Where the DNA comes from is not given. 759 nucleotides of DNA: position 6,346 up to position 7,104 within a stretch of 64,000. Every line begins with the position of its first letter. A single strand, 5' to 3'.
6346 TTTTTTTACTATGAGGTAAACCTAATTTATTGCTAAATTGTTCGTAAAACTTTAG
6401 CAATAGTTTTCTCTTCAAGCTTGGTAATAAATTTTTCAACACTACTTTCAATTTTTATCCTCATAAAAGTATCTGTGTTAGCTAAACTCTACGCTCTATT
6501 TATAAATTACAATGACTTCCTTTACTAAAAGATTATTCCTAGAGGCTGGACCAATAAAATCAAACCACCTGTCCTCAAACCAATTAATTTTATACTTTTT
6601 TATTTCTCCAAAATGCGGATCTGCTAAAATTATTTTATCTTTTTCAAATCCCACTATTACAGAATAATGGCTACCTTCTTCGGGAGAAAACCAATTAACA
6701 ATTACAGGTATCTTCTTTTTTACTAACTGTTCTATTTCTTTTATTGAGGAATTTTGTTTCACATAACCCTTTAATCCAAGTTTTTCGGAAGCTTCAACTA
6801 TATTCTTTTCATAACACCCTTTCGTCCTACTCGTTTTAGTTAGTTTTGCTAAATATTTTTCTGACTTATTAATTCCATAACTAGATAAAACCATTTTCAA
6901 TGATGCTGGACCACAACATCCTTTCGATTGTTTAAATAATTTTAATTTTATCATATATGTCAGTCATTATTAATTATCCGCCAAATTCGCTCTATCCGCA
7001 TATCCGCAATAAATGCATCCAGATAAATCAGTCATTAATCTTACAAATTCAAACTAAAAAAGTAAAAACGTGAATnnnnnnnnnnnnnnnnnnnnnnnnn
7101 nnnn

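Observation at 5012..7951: ABC exporter locus with embedded C39-like peptidase and a decayed HigB/intact HigA pair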

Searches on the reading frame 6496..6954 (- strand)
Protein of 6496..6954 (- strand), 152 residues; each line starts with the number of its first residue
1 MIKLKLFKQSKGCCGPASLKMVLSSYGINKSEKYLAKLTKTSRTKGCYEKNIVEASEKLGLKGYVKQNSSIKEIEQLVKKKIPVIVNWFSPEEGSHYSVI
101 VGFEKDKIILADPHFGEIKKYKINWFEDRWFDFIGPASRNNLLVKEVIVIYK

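Call 4: search_protein_families(library=pfam, proteins=[window:6496-6954:-], max_evalue=0.1)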
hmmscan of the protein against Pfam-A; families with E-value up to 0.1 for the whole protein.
window:6496-6954:- (152 aa): 5 families
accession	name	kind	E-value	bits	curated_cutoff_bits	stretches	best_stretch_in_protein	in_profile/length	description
PF13529.12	Peptidase_C39_2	-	2.4e-18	67.5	24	1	5-114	4-143/143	Peptidase_C39 like family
PF03412.21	Peptidase_C39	-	1.4e-16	61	22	1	13-130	12-121/133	Peptidase C39 family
PF12385.14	Peptidase_C70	-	7e-13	49.1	19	1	9-128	15-138/141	Papain-like cysteine protease AvrRpt2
PF09288.16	UBA_3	-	0.029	14.6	20.4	0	101-110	19-28/55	Fungal ubiquitin-associated domain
PF01640.23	Peptidase_C10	-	0.044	14.5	26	1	24-125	100-184/194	Peptidase C10 family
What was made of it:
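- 6496..6954 (-): Stand-alone C39 cysteine peptidase, 152 aa, with no signal peptide or transmembrane segment. Cargo insertion 1. Pfam (call 4).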

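Call 8: find_encoding_contigs(protein=window:6496-6954:-, flank=10000, max_places=10)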
Protein window:6496-6954:- (152 aa): 1 contig read that carries it; 1 place shown.
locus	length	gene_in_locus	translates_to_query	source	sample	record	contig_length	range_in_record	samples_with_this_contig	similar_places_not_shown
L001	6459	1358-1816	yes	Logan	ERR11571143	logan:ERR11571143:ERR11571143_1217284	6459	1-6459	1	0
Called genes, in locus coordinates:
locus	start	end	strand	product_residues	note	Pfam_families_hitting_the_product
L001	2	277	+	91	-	?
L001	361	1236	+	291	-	PF02463:SMC_N (faint), PF00005:ABC_tran, PF13304:AAA_21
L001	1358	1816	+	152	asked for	PF03412:Peptidase_C39, PF12385:Peptidase_C70, PF13529:Peptidase_C39_2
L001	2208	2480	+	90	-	PF13443:HTH_26 (faint), PF13744:HTH_37, PF13560:HTH_31, PF12844:HTH_19, PF01381:HTH_3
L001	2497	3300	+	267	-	PF12679:ABC2_membrane_2, PF10920:DUF2705, PF12698:ABC2_membrane_3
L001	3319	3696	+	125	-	PF01042:Ribonuc_L-PSP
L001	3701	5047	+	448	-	-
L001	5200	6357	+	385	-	PF00155:Aminotran_1_2, PF01053:Cys_Met_Meta_PP (weak), PF00266:Aminotran_5 (weak)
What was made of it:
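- both: the window and L001 (call 8).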

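Call 9: find_homologous_proteins(query=window:6496-6954:-)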
Query window:6496-6954:- (152 aa): 217 proteins with E <= 0.001 among 241 candidates; the best 120 are listed.
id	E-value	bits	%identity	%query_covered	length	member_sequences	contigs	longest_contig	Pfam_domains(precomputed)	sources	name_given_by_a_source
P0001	8.2e-95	333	100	100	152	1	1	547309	PF12385.15,PF13529.14,PF03412.22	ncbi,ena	-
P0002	2.4e-85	302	87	100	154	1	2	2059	PF12385.15,PF13529.14,PF03412.22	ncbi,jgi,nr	ncbi:MAG: C39 family peptidase [Parcubacteria group bacterium]|nr:C39 family peptidase [Parcubacteri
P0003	1.8e-83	296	87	100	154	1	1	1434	PF12385.15,PF13529.14,PF03412.22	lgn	-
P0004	4.7e-69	249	74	100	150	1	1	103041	PF12385.15,PF13529.14,PF03412.22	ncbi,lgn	ncbi:MAG: C39 family peptidase [Candidatus Woesearchaeota archaeon]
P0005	2.4e-68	247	75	100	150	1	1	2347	PF12385.15,PF13529.14,PF03412.22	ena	-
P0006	6.5e-68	245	75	99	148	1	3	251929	PF12385.15,PF13529.14,PF03412.22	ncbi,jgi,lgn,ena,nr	ncbi:C39 family peptidase [Candidatus Woesearchaeota archaeon]|nr:C39 family peptidase [Candidatus W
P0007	1.5e-67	244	74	100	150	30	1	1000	PF12385.15,PF13529.14,PF03412.22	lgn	-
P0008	3.9e-67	243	73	99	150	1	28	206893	PF12385.15,PF13529.14,PF03412.22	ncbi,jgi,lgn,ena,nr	ncbi:hypothetical protein HN385_02795 [archaeon]|jgi:ABC-type bacteriocin/lantibiotic exporter with 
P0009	1.8e-66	241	72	100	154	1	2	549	PF12385.15,PF13529.14,PF03412.22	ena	-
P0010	3.8e-66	240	70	100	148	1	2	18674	PF12385.15,PF13529.14,PF03412.22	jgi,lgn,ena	-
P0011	4.2e-66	239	73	100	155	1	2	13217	PF12385.15,PF13529.14,PF03412.22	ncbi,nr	ncbi:C39 family peptidase [Patescibacteria group bacterium]|nr:C39 family peptidase [Patescibacteria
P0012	7.8e-66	239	72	100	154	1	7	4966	PF12385.15,PF13529.14,PF03412.22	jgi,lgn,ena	-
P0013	8.0e-66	238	70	100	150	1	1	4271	PF12385.15,PF13529.14,PF03412.22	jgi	jgi:predicted double-glycine peptidase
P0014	1.0e-65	238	73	100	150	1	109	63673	PF12385.15,PF13529.14,PF03412.22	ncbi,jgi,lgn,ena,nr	ncbi:hypothetical protein HN743_00265 [Candidatus Woesearchaeota archaeon]|jgi:ABC-type bacteriocin/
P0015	1.6e-65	238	71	100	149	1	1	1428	PF12385.15,PF13529.14,PF03412.22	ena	-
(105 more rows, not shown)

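Call 10: find_encoding_contigs(protein=P0011, flank=6000, max_places=3)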
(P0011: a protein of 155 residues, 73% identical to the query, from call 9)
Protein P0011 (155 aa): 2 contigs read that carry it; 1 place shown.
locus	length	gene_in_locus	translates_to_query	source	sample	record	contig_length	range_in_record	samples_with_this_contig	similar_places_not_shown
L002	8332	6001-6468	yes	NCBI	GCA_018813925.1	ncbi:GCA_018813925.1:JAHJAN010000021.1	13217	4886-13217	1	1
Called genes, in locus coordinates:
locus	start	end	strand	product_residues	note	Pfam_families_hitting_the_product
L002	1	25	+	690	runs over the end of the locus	PF22745:Nlig-Ia, PF01653:DNA_ligase_aden, PF03120:OB_DNA_ligase, PF14520:HHH_5 (faint), PF12826:HHH_2, PF00633:HHH (weak), PF00533:BRCT, PF12738:PTCB-BRCT (weak)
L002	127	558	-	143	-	-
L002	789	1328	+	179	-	PF01797:Y1_Tnp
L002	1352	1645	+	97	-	PF02686:GatC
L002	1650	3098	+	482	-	PF01425:Amidase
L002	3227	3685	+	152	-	-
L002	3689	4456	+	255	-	PF01790:LGT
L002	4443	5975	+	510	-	PF01564:Spermine_synth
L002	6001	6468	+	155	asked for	PF12385:Peptidase_C70, PF13529:Peptidase_C39_2, PF03412:Peptidase_C39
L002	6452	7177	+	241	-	PF01636:APH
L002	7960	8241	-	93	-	PF01527:HTH_Tnp_1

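Call 11: find_encoding_contigs(protein=P0004, flank=6000, max_places=3)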
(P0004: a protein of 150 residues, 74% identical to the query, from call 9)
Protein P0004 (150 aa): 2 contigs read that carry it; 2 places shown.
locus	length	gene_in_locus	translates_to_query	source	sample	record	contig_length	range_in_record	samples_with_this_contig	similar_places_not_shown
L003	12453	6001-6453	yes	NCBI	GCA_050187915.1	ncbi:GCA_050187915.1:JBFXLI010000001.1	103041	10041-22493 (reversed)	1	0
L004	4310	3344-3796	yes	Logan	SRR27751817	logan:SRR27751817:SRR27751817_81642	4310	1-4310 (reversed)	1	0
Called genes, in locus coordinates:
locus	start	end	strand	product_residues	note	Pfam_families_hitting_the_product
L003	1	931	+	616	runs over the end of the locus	PF02934:GatB_N, PF02938:GAD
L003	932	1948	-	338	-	PF03706:LPG_synthase_TM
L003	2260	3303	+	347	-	PF01142:TruD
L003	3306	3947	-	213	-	PF00406:ADK, PF13238:AAA_18, PF13207:AAA_17, PF05191:ADK_lid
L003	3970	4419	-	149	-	-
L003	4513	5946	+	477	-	PF00587:tRNA-synt_2b, PF03129:HGTP_anticodon, PF09180:ProRS-C_1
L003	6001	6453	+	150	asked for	PF03412:Peptidase_C39, PF12385:Peptidase_C70, PF13529:Peptidase_C39_2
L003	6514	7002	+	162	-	PF00583:Acetyltransf_1, PF13673:Acetyltransf_10, PF13508:Acetyltransf_7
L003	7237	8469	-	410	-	PF02812:ELFV_dehydrog_N, PF00208:ELFV_dehydrog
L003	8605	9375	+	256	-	PF01209:Ubie_methyltran, PF03141:Methyltransf_29 (weak), PF05148:Methyltransf_8 (weak), PF13489:Methyltransf_23, PF13847:Methyltransf_31, PF08241:Methyltransf_11, PF08242:Methyltransf_12, PF13649:Methyltransf_25, +1 more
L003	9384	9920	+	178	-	PF13302:Acetyltransf_3, PF13420:Acetyltransf_4, PF13523:Acetyltransf_8 (faint), PF00583:Acetyltransf_1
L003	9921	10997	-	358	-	PF01612:DNA_pol_A_exo1, PF00570:HRDC (weak)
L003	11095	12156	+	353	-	PF01594:AI-2E_transport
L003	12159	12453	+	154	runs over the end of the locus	-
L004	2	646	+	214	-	?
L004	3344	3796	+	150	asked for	PF03412:Peptidase_C39, PF12385:Peptidase_C70, PF13529:Peptidase_C39_2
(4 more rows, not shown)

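Call 12: find_encoding_contigs(protein=P0002, flank=6000, max_places=3)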
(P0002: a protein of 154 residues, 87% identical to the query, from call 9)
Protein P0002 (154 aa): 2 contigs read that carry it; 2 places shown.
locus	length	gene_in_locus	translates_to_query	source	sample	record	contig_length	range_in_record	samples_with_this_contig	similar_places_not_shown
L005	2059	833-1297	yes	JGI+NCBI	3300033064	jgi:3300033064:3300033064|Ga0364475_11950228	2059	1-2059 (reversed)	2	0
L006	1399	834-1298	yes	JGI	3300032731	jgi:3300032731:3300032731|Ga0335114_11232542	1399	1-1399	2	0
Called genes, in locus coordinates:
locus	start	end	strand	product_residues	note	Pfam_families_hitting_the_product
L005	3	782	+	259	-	PF00005:ABC_tran, PF13175:AAA_15 (faint), PF13304:AAA_21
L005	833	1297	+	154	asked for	PF03412:Peptidase_C39, PF12385:Peptidase_C70, PF13529:Peptidase_C39_2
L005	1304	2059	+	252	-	PF01061:ABC2_membrane (faint), PF12679:ABC2_membrane_2, PF12730:ABC2_membrane_4 (weak), PF12698:ABC2_membrane_3, PF13346:ABC2_membrane_5 (weak)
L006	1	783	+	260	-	?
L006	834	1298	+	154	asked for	PF03412:Peptidase_C39, PF12385:Peptidase_C70, PF13529:Peptidase_C39_2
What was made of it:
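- C39 only: L005/L006 (call 12); ATPase-C39-permease is also found tightly packed in L005 (call 12).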

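Call 16: search_solved_structures(query=window:6496-6954:-, max_evalue=0.01, show_alignments=3)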
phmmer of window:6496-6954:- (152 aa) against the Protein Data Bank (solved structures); distinct sequences matched with E-value up to 0.01: 13.
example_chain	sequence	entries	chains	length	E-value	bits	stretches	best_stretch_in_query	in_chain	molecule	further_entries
5xe8_A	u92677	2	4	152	5.2e-10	42.7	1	13-131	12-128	Putative ABC transporter, ATP-binding protein ComA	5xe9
3k8u_A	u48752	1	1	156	5.7e-10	42.5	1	13-131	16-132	Putative ABC transporter, ATP-binding protein ComA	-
8z4h_A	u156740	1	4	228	4.2e-06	30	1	11-127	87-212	Endoisopeptidase PeiR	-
8hf6_A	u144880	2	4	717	9.4e-06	28.9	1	13-131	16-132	Competence factor transporting ATP-binding protein/permease ComA | Transport/processing ATP-binding protein ComA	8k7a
8hf4_A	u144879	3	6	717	9.4e-06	28.9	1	13-131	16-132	Transport/processing ATP-binding protein ComA | Competence factor transporting ATP-binding protein/permease ComA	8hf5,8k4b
8hf7_A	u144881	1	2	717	9.4e-06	28.9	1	13-131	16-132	Competence factor transporting ATP-binding protein/permease ComA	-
8z4n_A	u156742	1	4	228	3.9e-05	26.8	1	15-127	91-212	Endoisopeptidase PeiR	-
4ry2_A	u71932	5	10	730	0.00048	23.3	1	13-130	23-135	ABC-type bacteriocin transporter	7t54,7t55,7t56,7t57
4s0f_A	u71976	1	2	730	0.00048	23.3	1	13-130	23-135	ABC-type bacteriocin transporter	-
8vp3_A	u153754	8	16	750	0.00052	23.2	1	13-130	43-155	ABC-type bacteriocin transporter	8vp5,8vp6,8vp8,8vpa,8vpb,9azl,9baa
7n87_A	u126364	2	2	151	0.00066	22.9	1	14-130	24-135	ABC-type bacteriocin transporter | Peptidase C39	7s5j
6v9z_A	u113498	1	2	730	0.0055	19.9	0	14-130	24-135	ABC-type bacteriocin transporter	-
8vp9_A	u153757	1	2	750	0.0067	19.6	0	14-130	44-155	ABC-type bacteriocin transporter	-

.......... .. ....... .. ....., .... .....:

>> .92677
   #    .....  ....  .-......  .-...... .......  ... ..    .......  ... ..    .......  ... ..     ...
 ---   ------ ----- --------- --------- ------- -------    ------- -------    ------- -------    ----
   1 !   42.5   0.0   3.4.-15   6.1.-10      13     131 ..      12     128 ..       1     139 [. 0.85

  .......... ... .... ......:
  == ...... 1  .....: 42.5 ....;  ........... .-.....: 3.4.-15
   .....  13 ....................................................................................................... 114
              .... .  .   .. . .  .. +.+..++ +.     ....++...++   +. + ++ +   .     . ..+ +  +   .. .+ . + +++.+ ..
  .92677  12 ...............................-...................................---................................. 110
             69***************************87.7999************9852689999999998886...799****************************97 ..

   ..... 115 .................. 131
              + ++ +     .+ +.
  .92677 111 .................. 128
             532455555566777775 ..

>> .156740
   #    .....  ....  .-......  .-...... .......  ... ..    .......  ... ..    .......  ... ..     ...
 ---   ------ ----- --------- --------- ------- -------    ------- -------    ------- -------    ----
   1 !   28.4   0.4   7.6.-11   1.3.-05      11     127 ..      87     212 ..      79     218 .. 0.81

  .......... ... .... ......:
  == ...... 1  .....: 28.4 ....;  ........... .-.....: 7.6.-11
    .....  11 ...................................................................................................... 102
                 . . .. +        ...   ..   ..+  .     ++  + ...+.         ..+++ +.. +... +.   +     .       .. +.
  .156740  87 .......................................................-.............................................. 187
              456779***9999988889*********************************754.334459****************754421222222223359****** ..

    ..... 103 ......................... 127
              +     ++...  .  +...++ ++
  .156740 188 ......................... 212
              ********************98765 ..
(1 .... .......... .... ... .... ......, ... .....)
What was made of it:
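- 6496..6954 (-): PDB ComA peptidase domain E 5e-10 with Cys/His/Asp aligned (call 16).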

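Call 20: find_related_loci(query=A2, collection=genome_contigs, flank=5000)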
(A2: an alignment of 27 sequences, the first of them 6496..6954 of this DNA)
Query A2 (152 aa) in genome_contigs; peptide patterns used: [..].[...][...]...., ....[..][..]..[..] (x = any residue, [..] = any of these).
599 stretches matched a pattern (row limit reached: there are more); 481 encode a relative of the query (tblastn E <= 1e-3); the best 80 are kept; 80 distinct loci.
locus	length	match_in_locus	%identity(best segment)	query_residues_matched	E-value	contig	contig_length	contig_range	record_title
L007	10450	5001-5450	74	1-152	4e-73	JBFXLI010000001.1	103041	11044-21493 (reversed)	MAG: Candidatus Woesearchaeota archaeon isolate CA_2019_TPIn_95 NODE_725_length_103041_cov_9.820044_TPIn, whole genome s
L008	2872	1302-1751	74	1-152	3e-73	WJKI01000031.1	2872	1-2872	MAG: Candidatus Woesearchaeota archaeon isolate Bin_473 k141_2195185, whole genome shotgun sequence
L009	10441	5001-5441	75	1-151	2e-72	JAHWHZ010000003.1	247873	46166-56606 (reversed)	MAG: Candidatus Woesearchaeota archaeon isolate Yap200.bin2.134 contig_69, whole genome shotgun sequence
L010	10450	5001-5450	72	1-152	9e-72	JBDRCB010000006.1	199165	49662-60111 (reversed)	MAG: archaeon isolate MEGAHIT-group-1.161 k141_274812, whole genome shotgun sequence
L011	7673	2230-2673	73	1-150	1e-71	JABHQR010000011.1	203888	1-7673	MAG: archaeon isolate SI039_bin110 k141_426860, whole genome shotgun sequence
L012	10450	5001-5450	71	1-152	9e-72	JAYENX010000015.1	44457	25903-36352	MAG: Nanoarchaeota archaeon isolate MAG044 MAG044_15, whole genome shotgun sequence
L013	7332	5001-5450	73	1-152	7e-71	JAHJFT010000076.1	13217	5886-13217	MAG: Patescibacteria group bacterium isolate Modern_marine_glass_biofilm.mb.42 Modern_marine_glas.mb.42_k141_821737, who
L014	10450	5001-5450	72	1-152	3e-70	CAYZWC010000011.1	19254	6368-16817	MAG TPA_asm: uncultured Gammaproteobacteria bacterium isolate SRP141376_co1_229 genome assembly, contig: NODE_5995_lengt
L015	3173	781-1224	67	1-152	9e-69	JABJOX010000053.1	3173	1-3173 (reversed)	MAG: Candidatus Woesearchaeota archaeon isolate SI075_bin52 k141_1560945, whole genome shotgun sequence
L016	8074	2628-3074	71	1-152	2e-68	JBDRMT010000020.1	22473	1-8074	MAG: archaeon isolate MEGAHIT-group-1.845 k141_10714337, whole genome shotgun sequence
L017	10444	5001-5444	69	1-150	5e-67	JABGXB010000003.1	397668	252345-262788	MAG: Candidatus Woesearchaeota archaeon isolate SI034_bin65 k141_699575, whole genome shotgun sequence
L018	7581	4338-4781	69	1-152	2e-66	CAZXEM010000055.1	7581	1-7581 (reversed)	MAG TPA_asm: uncultured Methanosarcinales archaeon isolate binchicken_co28_250 genome assembly, contig: NODE_6265_length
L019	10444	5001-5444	66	1-152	1e-65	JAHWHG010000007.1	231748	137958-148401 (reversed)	MAG: Candidatus Woesearchaeota archaeon isolate FT2_348 k127_30079795, whole genome shotgun sequence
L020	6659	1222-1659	68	1-150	3e-65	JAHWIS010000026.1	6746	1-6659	MAG: Candidatus Woesearchaeota archaeon isolate YT3_319 k127_10899241, whole genome shotgun sequence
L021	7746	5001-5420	69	9-152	3e-65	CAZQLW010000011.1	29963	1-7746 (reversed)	MAG TPA_asm: uncultured Methanosarcinales archaeon isolate SRP077602_co2_353 genome assembly, contig: NODE_2301_length_2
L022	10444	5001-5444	64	1-152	4e-62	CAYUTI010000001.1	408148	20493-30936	MAG TPA_asm: Candidatus Woesearchaeota archaeon isolate SRP319275_co4_113 genome assembly, contig: NODE_6_length_408148_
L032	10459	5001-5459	49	1-152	2e-41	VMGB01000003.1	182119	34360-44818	MAG: Parcubacteria group bacterium Gr01-1014_13 G01um101413_scaffold_22, whole genome shotgun sequence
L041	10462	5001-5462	43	1-152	4e-38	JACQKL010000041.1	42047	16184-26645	MAG: Candidatus Levyibacteriota bacterium isolate NC_groundwater_1176_Ag_S-0.1um_36_263 S_p1_S3_coassembly_k141_2012050,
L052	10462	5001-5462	41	1-152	4e-36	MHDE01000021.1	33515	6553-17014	MAG: Microgenomates group bacterium RIFCSPHIGHO2_01_FULL_45_11 rifcsphigho2_01_scaffold_3287, whole genome shotgun seque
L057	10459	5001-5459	43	1-152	1e-35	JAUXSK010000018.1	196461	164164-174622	MAG: Candidatus Moraniibacteriota bacterium isolate C12_metabat.bin.87 C12_k141_493543, whole genome shotgun sequence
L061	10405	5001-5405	45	1-135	3e-35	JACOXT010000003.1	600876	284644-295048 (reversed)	MAG: Candidatus Levyibacteriota bacterium isolate NC_groundwater_160_Ag_S-0.1um_36_20 S4_GD2017_2_S1_scaffold_58, whole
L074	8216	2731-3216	37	1-152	2e-33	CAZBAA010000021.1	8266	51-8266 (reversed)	MAG TPA_asm: uncultured Candidatus Saccharibacteria bacterium isolate SRP269290_co3_478 genome assembly, contig: NODE_11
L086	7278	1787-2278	38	1-152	5e-32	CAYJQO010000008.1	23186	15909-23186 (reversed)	MAG TPA_asm: uncultured Candidatus Saccharibacteria bacterium isolate ERP125453_co1_264 genome assembly, contig: NODE_20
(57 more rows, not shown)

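Call 40: search_protein_families(library=ncbifam, proteins=[window:6496-6954:-], max_evalue=0.001)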
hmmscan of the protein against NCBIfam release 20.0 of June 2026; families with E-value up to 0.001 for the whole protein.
window:6496-6954:- (152 aa): 4 families
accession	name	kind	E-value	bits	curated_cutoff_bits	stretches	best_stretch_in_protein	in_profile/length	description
TIGR03796.1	NHLM_micro_ABC1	equivalog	4.7e-12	44.9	853.3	1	14-117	13-107/710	NHLP family bacteriocin export ABC transporter peptidase/permease/ATPase subunit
TIGR01193.1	bacteriocin_ABC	subfamily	9.8e-12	44.2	523.85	1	14-130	7-121/708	peptide cleavage/export ABC transporter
NF033920.0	C39_PA2778_fam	equivalog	1.2e-10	41.2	150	1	5-130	6-134/255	PA2778 family cysteine peptidase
NF045998.1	cleave_ABC_plasm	equivalog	0.0001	20.7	500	1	68-134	61-125/673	Mbov_0121 family peptidase domain-containing ABC transporter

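Call 41: search_protein_families(library=pfam, proteins=[L052:5638-6744:+, L074:3237-4046:+, L086:352-1719:+, L041:8111-8686:-, L022:3196-5004:+, L016:844-2631:+, L032:2931-3500:+], max_evalue=0.0001)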
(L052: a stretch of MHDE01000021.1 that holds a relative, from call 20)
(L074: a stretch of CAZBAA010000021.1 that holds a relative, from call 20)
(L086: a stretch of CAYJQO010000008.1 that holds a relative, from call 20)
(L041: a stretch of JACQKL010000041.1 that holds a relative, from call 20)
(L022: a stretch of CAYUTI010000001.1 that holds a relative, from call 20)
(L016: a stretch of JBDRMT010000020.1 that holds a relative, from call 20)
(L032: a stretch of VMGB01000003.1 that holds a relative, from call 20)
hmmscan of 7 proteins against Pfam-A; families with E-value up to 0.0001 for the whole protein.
L052:5638-6744:+ (368 aa): 1 family
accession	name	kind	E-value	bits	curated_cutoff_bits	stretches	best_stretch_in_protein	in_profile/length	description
PF07478.18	Dala_Dala_lig_C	-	2.8e-10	40.5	24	1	135-332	1-203/204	D-ala D-ala ligase C-terminus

L074:3237-4046:+ (269 aa): 6 families
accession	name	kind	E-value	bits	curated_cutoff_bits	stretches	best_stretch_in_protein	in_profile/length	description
PF00293.34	NUDIX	-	1e-20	74.5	21.1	1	14-128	5-126/134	NUDIX domain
PF00583.31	Acetyltransf_1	-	2e-14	54.3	20.7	1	172-256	34-116/116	Acetyltransferase (GNAT) family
PF13508.13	Acetyltransf_7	-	1.1e-09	39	27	1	180-257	11-83/84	Acetyltransferase (GNAT) domain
PF13673.13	Acetyltransf_10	-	5.7e-07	30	23.6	1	178-257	37-108/128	Acetyltransferase (GNAT) domain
PF08445.16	FR47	-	2.2e-05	24.8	22.1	1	203-261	25-82/86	FR47-like protein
PF14815.12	NUDIX_4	-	5.5e-05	23.4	35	0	17-120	3-98/113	NUDIX domain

L086:352-1719:+ (455 aa): 0 families

L041:8111-8686:- (191 aa): 0 families

L022:3196-5004:+ (602 aa): 4 families
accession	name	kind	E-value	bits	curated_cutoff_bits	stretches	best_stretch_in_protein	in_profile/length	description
PF00005.33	ABC_tran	-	1e-32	114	25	1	378-526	2-137/137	ABC transporter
PF00664.28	ABC_membrane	-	1.7e-26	94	28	1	39-316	3-274/274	ABC transporter transmembrane region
PF02463.25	SMC_N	-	9.7e-07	28.9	40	0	419-570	112-213/220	RecF/RecN/SMC N terminal domain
PF13175.12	AAA_15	-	2.4e-05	24.5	32.1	1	377-488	14-123/374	AAA ATPase domain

L016:844-2631:+ (595 aa): 6 families
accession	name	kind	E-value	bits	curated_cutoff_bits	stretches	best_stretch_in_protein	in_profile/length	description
PF00005.33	ABC_tran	-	7.9e-32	111.2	25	1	371-519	2-137/137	ABC transporter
PF00664.28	ABC_membrane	-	6.1e-30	105.3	28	1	30-301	1-266/274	ABC transporter transmembrane region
PF02463.25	SMC_N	-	2.2e-06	27.7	40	1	402-563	102-213/220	RecF/RecN/SMC N terminal domain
PF13175.12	AAA_15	-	9.4e-06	25.9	32.1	1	370-560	14-211/374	AAA ATPase domain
PF20720.3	nSTAND3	-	1e-05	25.8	27.2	1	366-467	3-98/155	Novel STAND NTPase 3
PF13401.12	AAA_22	-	1.7e-05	25.6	27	1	383-538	8-109/130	AAA domain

L032:2931-3500:+ (189 aa): 1 family
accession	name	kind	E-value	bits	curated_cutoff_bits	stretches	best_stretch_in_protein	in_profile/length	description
PF04011.17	LemA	-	1.8e-59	200.2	26.2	1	35-188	1-149/149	LemA family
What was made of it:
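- On PCAT / AMS bifunctional transporter system: Only the distant loci L016 and L022 have a PF00664 exporter adjacent (call 41).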
